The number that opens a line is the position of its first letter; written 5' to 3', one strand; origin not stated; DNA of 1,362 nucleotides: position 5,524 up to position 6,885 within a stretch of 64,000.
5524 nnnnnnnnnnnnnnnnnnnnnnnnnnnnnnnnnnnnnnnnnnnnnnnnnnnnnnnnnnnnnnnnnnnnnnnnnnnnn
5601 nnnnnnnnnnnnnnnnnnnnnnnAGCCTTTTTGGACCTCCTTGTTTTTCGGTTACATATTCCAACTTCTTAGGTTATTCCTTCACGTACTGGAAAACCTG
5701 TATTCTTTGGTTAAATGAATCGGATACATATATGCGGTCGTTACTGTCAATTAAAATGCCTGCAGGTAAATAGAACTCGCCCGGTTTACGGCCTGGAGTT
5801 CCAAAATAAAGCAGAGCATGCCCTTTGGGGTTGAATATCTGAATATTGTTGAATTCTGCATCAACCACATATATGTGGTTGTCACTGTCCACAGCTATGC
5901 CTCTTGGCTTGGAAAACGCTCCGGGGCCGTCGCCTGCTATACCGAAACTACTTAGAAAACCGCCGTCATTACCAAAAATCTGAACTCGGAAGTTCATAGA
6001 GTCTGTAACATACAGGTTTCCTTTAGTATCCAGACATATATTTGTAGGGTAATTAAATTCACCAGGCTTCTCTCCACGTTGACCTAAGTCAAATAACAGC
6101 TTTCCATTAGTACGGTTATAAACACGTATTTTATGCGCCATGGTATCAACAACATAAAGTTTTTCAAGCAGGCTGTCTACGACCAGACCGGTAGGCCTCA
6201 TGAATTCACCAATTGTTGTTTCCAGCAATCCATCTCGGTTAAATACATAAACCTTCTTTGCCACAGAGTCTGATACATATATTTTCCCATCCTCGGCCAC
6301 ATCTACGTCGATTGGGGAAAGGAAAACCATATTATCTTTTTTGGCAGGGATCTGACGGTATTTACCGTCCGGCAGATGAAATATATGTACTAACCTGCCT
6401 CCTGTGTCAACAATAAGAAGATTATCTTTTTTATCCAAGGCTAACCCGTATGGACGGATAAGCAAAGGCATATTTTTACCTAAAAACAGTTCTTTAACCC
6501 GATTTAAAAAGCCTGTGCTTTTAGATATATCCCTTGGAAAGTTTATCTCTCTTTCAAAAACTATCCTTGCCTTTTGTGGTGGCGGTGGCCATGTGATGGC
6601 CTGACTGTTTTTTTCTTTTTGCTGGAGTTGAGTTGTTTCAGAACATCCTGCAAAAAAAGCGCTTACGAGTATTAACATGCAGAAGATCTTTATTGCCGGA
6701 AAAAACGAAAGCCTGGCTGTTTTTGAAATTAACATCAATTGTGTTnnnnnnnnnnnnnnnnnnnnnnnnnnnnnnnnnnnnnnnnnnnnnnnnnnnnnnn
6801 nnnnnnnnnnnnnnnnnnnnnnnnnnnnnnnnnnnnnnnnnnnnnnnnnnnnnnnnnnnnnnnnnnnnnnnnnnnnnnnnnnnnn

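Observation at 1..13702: Large minus-strand operon alternating multiheme cytochromes with NHL beta-propeller lipoproteins and a porin-like protein: candidate extracellular electron-transfer conduit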

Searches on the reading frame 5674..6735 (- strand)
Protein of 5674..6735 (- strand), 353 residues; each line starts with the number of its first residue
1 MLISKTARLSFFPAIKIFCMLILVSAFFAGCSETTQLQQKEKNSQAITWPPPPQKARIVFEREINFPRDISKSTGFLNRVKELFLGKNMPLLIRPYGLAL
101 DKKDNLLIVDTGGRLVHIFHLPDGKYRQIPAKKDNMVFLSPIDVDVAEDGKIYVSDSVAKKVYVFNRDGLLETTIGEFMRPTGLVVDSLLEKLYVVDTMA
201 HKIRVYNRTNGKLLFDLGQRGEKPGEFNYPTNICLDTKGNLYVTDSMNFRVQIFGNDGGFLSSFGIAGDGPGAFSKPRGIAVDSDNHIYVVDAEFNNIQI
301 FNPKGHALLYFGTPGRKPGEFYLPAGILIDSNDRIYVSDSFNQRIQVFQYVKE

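Call 8: search_protein_families(library=pfam, proteins=[window:5674-6735:-], max_evalue=0.01)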
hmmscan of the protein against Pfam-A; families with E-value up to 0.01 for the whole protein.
window:5674-6735:- (353 aa): 10 families
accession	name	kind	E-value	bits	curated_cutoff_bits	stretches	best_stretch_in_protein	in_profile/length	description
PF01436.27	NHL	-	1.5e-34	116.7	20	3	227-254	1-28/28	NHL repeat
PF17170.10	DUF5128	-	2.2e-22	80.1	22.9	4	238-301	53-117/321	6-bladed beta-propeller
PF08450.18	SGL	-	3.7e-12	46.8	26.3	2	96-259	43-215/246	SMP-30/Gluconolactonase/LRE-like region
PF01731.26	Arylesterase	-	1.9e-10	41.2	21.3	0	173-208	48-83/86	Arylesterase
PF06739.17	SBBP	-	2e-09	37.7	20.5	0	271-291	9-29/38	Beta-propeller repeat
PF25021.1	TEN_NHL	-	8.7e-09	35.2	27.1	0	274-303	141-168/357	Teneurin NHL domain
PF15869.11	TolB_like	-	2e-06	27.8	29.2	0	212-253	51-91/296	TolB-like 6-blade propeller-like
PF16288.11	DUF4934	-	3.8e-05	24.2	27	0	189-244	31-85/102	Domain of unknown function (DUF4934)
PF07494.17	Reg_prop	-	0.0029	18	20.4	0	228-243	5-20/24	Two component regulator propeller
PF22701.2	Mala_s_1-like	-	0.0071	16.6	27.5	0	97-190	44-140/195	Mal s 1 allergenic protein-like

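Call 9: search_protein_families(library=ncbifam, proteins=[window:5674-6735:-], max_evalue=0.01)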
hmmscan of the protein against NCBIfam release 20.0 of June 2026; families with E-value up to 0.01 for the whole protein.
window:5674-6735:- (353 aa): 8 families
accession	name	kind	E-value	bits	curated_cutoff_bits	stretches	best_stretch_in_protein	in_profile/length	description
NF035926.1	scyF_NHL_VPEP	equivalog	1e-48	166.4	350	3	173-266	193-285/376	scytonemin biosynthesis PEP-CTERM protein ScyF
NF047780.1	LIC12708_fam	subfamily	5.4e-11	42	150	1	147-247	64-139/391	LIC_12708 family protein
NF033206.1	ScyE_fam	subfamily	8.3e-09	35.4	80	1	141-247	208-321/333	ScyD/ScyE family protein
TIGR03866.1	PQQ_ABC_repeats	subfamily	7.8e-06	25.2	287.3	0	147-228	8-89/310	PQQ-dependent catabolism-associated beta-propeller protein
NF052280.1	7_blade_YncE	equivalog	5.8e-05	22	400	0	149-251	138-240/338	7-bladed beta-propeller protein YncE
TIGR02604.1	Piru_Ver_Nterm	subfamily_domain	0.00013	21.5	122.2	0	228-250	14-36/367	PVC-type heme-binding CxxCH protein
NF000022.1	stregra_B_VgbA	exception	0.00047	19.4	600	1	94-326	16-235/299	streptogramin B lyase Vgb(A)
NF052228.1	T9SS_PorZ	equivalog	0.00085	17.8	260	1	151-306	379-513/757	type IX secretion system anionic LPS delivery protein PorZ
